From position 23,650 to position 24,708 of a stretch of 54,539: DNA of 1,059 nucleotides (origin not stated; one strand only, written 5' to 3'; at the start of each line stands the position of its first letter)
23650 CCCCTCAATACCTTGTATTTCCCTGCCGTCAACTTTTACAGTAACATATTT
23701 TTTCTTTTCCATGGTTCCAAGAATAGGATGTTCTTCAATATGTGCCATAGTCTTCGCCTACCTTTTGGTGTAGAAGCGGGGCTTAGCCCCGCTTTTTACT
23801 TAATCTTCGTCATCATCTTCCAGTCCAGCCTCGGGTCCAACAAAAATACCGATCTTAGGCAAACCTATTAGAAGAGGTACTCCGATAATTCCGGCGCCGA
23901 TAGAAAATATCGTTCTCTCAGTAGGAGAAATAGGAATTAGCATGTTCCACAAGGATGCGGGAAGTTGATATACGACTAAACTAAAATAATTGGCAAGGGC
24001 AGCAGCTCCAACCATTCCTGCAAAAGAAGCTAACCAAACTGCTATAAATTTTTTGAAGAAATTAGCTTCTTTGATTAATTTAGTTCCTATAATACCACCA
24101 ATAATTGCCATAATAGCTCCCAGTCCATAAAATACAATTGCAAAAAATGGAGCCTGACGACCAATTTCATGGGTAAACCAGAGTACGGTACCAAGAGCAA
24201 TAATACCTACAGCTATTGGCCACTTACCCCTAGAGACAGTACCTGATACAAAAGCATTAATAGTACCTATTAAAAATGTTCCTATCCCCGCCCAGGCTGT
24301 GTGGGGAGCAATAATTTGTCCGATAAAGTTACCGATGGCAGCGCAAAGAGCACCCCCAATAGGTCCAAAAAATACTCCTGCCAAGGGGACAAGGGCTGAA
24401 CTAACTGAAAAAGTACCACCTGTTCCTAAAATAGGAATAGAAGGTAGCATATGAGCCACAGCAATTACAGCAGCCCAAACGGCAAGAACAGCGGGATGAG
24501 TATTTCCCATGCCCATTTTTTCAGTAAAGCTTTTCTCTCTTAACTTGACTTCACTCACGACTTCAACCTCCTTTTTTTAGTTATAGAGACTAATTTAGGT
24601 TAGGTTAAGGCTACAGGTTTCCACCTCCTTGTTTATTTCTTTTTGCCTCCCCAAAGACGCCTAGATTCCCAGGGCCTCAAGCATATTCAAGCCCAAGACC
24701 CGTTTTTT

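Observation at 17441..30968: GntR-headed 15-gene cluster: Mch-like cyclohydrolase, four amidohydrolases, a flavo-FeS dehydrogenase, a LUD protein and a dedicated ECF transporter. Candidate undescribed anaerobic N-heterocycle pathway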

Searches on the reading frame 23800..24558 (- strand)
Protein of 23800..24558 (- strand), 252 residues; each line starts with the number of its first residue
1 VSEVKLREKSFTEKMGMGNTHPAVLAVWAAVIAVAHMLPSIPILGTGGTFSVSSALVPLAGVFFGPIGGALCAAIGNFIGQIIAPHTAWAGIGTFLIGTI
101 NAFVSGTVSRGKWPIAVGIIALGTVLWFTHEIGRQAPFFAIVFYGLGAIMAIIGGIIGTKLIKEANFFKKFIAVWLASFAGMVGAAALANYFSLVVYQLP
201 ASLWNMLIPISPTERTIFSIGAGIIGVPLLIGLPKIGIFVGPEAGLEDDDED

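Call 3: search_protein_families(library=pfam, proteins=[window:23800-24558:-], max_evalue=0.01)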
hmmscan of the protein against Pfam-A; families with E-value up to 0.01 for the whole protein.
window:23800-24558:- (252 aa): 2 families
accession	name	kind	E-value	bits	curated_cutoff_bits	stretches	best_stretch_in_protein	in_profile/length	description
PF07155.17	ECF-ribofla_trS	-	3.1e-09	37.5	26.7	1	23-128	8-114/172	ECF-type riboflavin transporter, S component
PF12822.12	ECF_trnsprt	-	0.0061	17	30.7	0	24-163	5-157/169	ECF transporter, substrate-specific component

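Call 5: search_protein_families(library=ncbifam, proteins=[window:23800-24558:-], max_evalue=0.001)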
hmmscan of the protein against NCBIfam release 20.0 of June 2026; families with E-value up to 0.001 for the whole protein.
window:23800-24558:- (252 aa): 0 families

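Call 73: find_homologous_proteins(query=window:23800-24558:-, max_evalue=0.00001)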
Query window:23800-24558:- (252 aa): 327 proteins with E <= 0.00001 among 3910 candidates; the best 120 are listed.
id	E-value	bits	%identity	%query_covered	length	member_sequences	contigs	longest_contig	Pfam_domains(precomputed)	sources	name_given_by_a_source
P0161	1.4e-148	512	95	100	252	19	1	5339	PF07155.18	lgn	-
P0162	4.7e-128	444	81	100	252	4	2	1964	PF07155.18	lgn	-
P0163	7.5e-118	411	95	86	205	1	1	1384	PF07155.18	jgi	jgi:uncharacterized membrane protein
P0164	2.0e-116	406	73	100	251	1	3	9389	PF07155.18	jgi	jgi:hypothetical protein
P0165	1.4e-114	400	71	100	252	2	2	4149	PF07155.18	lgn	-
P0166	2.5e-111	390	67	100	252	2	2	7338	PF07155.18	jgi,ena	-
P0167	1.1e-109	384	70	100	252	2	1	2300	PF07155.18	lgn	-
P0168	1.6e-106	374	67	100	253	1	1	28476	PF07155.18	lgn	-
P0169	2.4e-97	344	63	96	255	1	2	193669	PF07155.18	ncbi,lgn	ncbi:MAG: ECF transporter S component [Bacillota bacterium]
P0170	1.1e-95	338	62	100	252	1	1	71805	PF07155.18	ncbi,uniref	ncbi:ECF transporter S component [Moorella naiadis]|uniref:ECF transporter S component n=1 Tax=Moore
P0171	1.2e-93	332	61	98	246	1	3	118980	PF07155.18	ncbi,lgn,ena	ncbi:MAG: ECF transporter S component [Clostridia bacterium]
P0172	1.1e-92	328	64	95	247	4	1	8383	PF07155.18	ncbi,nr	ncbi:MAG TPA: hypothetical protein GX507_00070 [Clostridia bacterium]|nr:hypothetical protein [Clost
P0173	4.3e-90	320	65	93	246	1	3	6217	PF07155.18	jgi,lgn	jgi:uncharacterized membrane protein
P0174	7.1e-90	319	59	100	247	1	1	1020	PF07155.18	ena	-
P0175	5.7e-89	316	61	93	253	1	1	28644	PF07155.18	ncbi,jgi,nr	ncbi:MAG: ECF transporter S component [Spirochaetaceae bacterium]|jgi:uncharacterized membrane prote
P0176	1.0e-88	315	61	94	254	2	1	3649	PF07155.18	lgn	-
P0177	1.4e-88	315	60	98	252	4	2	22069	PF07155.18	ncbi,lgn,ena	-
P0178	4.6e-88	313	61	94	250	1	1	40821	PF07155.18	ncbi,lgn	ncbi:MAG: ECF transporter S component [Bacillota bacterium]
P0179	3.8e-87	310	61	94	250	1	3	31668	PF07155.18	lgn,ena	-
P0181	5.0e-87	310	63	93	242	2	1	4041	PF07155.18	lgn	-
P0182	7.0e-86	306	59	96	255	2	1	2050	PF07155.18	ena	-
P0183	8.0e-86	306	59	96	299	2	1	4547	PF07155.18,PF12822.13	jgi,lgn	jgi:uncharacterized membrane protein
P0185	2.3e-85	304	59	94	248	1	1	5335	PF07155.18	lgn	-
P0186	3.3e-85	304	60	92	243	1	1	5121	PF07155.18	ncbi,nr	ncbi:MAG: ECF transporter S component, partial [Treponema sp.]|nr:ECF transporter S component [Trepo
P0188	1.9e-84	301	59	100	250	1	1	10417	PF07155.18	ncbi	-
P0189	2.0e-84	301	57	98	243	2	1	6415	PF07155.18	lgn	-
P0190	4.4e-84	300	59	93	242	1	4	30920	PF07155.18,PF12822.13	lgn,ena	-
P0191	6.8e-84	300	59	97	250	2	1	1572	PF07155.18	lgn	-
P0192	1.4e-83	299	58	95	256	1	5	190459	PF07155.18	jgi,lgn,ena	-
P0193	3.5e-83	297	60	94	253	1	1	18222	PF07155.18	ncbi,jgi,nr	ncbi:MAG: ECF transporter S component [Treponema sp.]|jgi:uncharacterized membrane protein|nr:ECF tr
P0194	1.4e-82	295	58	94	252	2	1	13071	PF07155.18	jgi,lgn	jgi:hypothetical protein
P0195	2.3e-82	295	58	94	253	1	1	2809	PF07155.18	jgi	jgi:hypothetical protein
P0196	6.6e-82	293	58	94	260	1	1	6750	PF07155.18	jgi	jgi:uncharacterized membrane protein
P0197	1.3e-80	289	56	92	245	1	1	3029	PF07155.18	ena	-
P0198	1.8e-80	288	59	92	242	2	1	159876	PF07155.18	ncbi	ncbi:MAG: ECF transporter S component [Bacillota bacterium]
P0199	1.2e-79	286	54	99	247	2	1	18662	PF07155.18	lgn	-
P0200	3.5e-79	284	57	98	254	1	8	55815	PF07155.18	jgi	jgi:uncharacterized membrane protein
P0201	3.6e-79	284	56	96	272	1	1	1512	PF07155.18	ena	-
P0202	3.9e-79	284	56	98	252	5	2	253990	PF07155.18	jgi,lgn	jgi:uncharacterized membrane protein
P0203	4.5e-79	284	54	99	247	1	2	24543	PF07155.18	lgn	-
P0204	6.1e-79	283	56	96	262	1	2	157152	PF07155.18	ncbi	-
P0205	7.6e-79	283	56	92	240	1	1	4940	PF07155.18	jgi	jgi:hypothetical protein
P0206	7.9e-79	283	59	93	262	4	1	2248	PF07155.18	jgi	jgi:uncharacterized membrane protein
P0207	9.8e-79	283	57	93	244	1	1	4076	PF07155.18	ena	-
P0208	1.2e-78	282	61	90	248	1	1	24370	PF07155.18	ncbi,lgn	-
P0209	1.8e-78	282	56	96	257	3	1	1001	PF07155.18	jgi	jgi:uncharacterized membrane protein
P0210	3.5e-78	281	53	100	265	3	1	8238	PF07155.18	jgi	-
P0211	5.2e-78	280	54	97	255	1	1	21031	PF07155.18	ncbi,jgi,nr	ncbi:MAG: ECF transporter S component [Spirochaetaceae bacterium]|jgi:hypothetical protein|nr:ECF tr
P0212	1.5e-77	279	60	90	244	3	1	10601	PF07155.18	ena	-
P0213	1.6e-77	279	59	89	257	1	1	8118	PF07155.18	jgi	-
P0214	1.2e-76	276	57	94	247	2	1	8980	PF07155.18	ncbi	-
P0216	2.3e-75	272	56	90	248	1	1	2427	PF07155.18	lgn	-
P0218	1.2e-74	269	53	94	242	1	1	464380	PF07155.18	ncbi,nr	ncbi:ECF transporter S component [Bacillota bacterium LX-D]|nr:ECF transporter S component [Bacillot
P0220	5.4e-74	267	56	96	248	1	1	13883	PF07155.18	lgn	-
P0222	2.0e-73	265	54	96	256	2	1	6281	PF07155.18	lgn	-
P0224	2.9e-73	265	54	96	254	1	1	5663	PF07155.18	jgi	jgi:uncharacterized membrane protein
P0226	1.9e-72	262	55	89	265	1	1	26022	PF07155.18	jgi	-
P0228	6.3e-72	260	56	91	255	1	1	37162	PF07155.18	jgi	jgi:uncharacterized membrane protein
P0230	6.0e-71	257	53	93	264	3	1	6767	PF07155.18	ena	-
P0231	2.2e-70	255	53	93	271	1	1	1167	PF07155.18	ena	-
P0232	2.6e-70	255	53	91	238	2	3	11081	PF07155.18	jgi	-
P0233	3.0e-70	255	54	100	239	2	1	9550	PF07155.18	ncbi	-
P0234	3.6e-70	255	55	89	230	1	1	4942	PF07155.18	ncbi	-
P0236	6.1e-70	254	52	93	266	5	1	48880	-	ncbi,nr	ncbi:MAG: hypothetical protein FWC03_05620 [Treponema sp.]|nr:hypothetical protein [Treponema sp.]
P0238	2.6e-69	252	54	93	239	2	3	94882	PF07155.18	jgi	-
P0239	2.7e-69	252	50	98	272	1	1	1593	PF07155.18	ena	-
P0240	3.0e-69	252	52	92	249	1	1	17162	PF07155.18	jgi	jgi:uncharacterized membrane protein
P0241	4.6e-69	251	54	89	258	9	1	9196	PF07155.18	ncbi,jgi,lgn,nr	ncbi:MAG: hypothetical protein LBG57_10200 [Treponema sp.]|jgi:hypothetical protein|nr:hypothetical 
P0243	7.6e-69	250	54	95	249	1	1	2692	PF07155.18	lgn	-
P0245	1.4e-68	249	52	95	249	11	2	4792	PF07155.18,PF12822.13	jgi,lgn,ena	-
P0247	1.8e-68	249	51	92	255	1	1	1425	PF07155.18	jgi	jgi:uncharacterized membrane protein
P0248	1.9e-68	249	51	93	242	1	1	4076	PF07155.18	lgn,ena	-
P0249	2.3e-68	249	51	90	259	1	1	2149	PF07155.18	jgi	-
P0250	2.6e-68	249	54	95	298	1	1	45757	PF07155.18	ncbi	-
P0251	4.1e-68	248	51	92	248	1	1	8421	PF07155.18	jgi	jgi:uncharacterized membrane protein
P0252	4.7e-68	248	53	96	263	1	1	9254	PF07155.18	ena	-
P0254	5.8e-68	247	54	89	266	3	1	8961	PF07155.18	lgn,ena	-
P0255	6.1e-68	247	51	93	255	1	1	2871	PF07155.18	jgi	-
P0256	7.1e-68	247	54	95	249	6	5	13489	PF07155.18,PF12822.13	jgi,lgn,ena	-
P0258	1.5e-67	246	51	93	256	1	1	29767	PF07155.18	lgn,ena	-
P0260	1.8e-67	246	52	95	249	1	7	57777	PF07155.18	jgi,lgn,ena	jgi:uncharacterized membrane protein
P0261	2.0e-67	246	52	95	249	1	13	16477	PF07155.18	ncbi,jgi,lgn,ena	jgi:uncharacterized membrane protein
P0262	2.4e-67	245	51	92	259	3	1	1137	PF07155.18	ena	-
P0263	2.5e-67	245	52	95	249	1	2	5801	PF07155.18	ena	-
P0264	2.5e-67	245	54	94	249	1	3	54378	PF07155.18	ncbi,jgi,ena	-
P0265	2.8e-67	245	50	92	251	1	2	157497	-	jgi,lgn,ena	-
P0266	2.8e-67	245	52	95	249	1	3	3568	PF07155.18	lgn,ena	-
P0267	2.8e-67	245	51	95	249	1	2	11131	PF07155.18,PF12822.13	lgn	-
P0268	4.1e-67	245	53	94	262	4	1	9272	PF07155.18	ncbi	-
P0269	4.1e-67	245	52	92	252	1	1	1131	PF07155.18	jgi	-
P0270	4.3e-67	245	53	94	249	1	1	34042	PF07155.18,PF12822.13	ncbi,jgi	jgi:hypothetical protein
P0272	5.2e-67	244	53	92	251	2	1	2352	PF07155.18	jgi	-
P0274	5.8e-67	244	52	93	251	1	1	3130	PF07155.18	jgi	-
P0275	6.2e-67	244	52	95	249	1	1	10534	PF07155.18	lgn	-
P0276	6.4e-67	244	49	95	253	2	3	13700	PF07155.18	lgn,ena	-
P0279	1.0e-66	243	48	96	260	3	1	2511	PF07155.18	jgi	jgi:hypothetical protein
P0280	1.1e-66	243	50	94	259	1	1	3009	PF07155.18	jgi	jgi:hypothetical protein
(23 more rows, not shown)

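Call 74: find_encoding_contigs(protein=P0218, flank=10000, max_places=1)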
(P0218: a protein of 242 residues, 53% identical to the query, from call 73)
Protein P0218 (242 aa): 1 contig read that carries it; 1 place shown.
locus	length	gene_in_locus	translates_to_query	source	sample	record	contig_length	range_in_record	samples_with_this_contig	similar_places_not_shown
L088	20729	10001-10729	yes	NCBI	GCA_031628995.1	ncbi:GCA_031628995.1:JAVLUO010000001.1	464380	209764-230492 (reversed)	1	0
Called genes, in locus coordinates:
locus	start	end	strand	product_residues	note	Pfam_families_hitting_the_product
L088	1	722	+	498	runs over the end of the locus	PF14821:Thr_synth_N, PF00291:PALP, PF24857:THR4_C (weak)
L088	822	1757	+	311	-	PF00753:Lactamase_B, PF23023:Anti-Pycsar_Apyc1, PF12706:Lactamase_B_2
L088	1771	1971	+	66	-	PF11213:DUF3006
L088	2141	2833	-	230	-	-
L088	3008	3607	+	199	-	PF10646:Germane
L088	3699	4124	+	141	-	-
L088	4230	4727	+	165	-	PF04014:MazE_antitoxin, PF15714:SpoVT_C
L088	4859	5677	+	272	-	PF17848:Zn_ribbon_ACC, PF01039:Carboxyl_trans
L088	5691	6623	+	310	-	PF03255:ACCA, PF01039:Carboxyl_trans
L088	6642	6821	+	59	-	-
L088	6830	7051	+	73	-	-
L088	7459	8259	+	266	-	PF02361:CbiQ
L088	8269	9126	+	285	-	PF00005:ABC_tran, PF02463:SMC_N, PF13401:AAA_22 (faint), PF13304:AAA_21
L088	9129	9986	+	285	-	PF13555:AAA_29 (faint), PF00005:ABC_tran, PF13304:AAA_21 (faint)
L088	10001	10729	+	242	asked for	PF07155:ECF-ribofla_trS (weak)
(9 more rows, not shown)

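Call 75: find_encoding_contigs(protein=P0236, flank=10000, max_places=1)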
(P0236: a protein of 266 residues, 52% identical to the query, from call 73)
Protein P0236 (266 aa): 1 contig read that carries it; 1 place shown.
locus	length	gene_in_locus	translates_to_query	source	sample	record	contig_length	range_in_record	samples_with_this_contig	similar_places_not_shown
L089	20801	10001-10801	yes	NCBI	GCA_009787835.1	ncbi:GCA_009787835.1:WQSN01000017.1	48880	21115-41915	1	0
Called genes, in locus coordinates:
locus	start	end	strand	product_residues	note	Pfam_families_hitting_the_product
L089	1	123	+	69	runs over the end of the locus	-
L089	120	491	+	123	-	PF01850:PIN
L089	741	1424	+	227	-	-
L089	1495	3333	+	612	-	PF00933:Glyco_hydro_3, PF01915:Glyco_hydro_3_C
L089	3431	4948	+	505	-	PF00370:FGGY_N, PF02782:FGGY_C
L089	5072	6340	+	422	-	PF13793:Pribosyltran_N, PF00156:Pribosyltran, PF14572:Pribosyl_synth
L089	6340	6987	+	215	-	PF00702:Hydrolase, PF13419:HAD_2, PF13242:Hydrolase_like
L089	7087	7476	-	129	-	-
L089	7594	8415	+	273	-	PF02361:CbiQ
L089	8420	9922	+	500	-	PF01078:Mg_chelatase (faint), PF02367:TsaE (faint), PF00005:ABC_tran, PF00931:NB-ARC (faint), PF02463:SMC_N (weak), PF02463:SMC_N, PF13476:AAA_23 (weak), PF00005:ABC_tran, +10 more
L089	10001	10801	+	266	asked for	-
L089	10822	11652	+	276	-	PF04909:Amidohydro_2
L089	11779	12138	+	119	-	PF01022:HTH_5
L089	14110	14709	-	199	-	PF05683:Fumerase_C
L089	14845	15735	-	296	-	PF05681:Fumerase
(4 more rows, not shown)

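Call 76: find_encoding_contigs(protein=P0265, flank=8000, max_places=1)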
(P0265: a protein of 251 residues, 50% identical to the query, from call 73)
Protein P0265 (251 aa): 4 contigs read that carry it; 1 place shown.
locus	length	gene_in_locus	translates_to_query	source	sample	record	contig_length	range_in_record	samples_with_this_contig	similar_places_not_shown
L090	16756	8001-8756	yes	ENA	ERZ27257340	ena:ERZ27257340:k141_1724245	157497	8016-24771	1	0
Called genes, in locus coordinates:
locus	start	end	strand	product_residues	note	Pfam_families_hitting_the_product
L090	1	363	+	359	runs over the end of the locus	PF01408:GFO_IDH_MocA, PF02894:GFO_IDH_MocA_C, PF22725:GFO_IDH_MocA_C3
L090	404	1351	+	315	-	PF01261:AP_endonuc_2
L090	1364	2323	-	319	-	PF02156:Glyco_hydro_26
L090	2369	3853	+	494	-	PF00370:FGGY_N, PF02782:FGGY_C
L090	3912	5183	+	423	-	PF13793:Pribosyltran_N, PF00156:Pribosyltran, PF14572:Pribosyl_synth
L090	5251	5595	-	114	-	-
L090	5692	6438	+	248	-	PF02361:CbiQ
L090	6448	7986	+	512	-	PF09818:ABC_ATPase (faint), PF13476:AAA_23 (faint), PF00005:ABC_tran, PF00931:NB-ARC (faint), PF05729:NACHT (faint), PF13401:AAA_22 (faint), PF00005:ABC_tran, PF02463:SMC_N (weak), +2 more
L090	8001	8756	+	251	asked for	-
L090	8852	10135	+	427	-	PF00691:OmpA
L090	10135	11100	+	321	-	PF01758:SBF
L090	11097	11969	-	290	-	-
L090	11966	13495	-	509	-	PF01464:SLT, PF23577:LysM_RLK (faint), PF01476:LysM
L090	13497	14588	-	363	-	-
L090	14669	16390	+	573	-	PF13371:TPR_9 (faint), PF07719:TPR_2 (faint), PF13428:TPR_14 (faint), PF14559:TPR_19 (faint), PF23914:TPR_CcmH_CycH (faint), PF25063:ARM_TT21_C (faint), PF13429:TPR_15 (faint), PF13432:TPR_16 (weak), +1 more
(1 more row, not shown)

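Call 77: find_encoding_contigs(protein=P0204, flank=8000, max_places=1)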
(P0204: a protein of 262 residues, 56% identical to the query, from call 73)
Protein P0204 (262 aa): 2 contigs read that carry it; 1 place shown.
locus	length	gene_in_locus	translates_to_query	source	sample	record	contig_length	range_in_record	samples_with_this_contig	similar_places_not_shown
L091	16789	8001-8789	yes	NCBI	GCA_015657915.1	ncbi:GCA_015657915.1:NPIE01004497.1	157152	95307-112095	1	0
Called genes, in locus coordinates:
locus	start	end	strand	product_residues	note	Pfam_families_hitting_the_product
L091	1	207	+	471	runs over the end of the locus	PF00370:FGGY_N, PF02782:FGGY_C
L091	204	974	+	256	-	PF01791:DeoC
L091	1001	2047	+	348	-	PF08240:ADH_N, PF00107:ADH_zinc_N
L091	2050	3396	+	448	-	PF01547:SBP_bac_1, PF13416:SBP_bac_8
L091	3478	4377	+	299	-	PF00528:BPD_transp_1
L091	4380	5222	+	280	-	PF00528:BPD_transp_1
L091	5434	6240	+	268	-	PF02361:CbiQ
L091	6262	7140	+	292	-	PF00005:ABC_tran, PF02463:SMC_N, PF13304:AAA_21 (weak)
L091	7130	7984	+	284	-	PF00005:ABC_tran, PF02463:SMC_N (faint), PF13304:AAA_21 (faint)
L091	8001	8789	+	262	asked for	PF07155:ECF-ribofla_trS (weak)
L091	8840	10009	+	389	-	PF01546:Peptidase_M20, PF07687:M20_dimer (weak)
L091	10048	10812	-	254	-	PF00899:ThiF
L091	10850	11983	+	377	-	PF13353:Fer4_12 (faint), PF04055:Radical_SAM, PF13186:SPASM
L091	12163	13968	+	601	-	PF02730:AFOR_N, PF01314:AFOR_C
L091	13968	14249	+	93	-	PF02597:ThiS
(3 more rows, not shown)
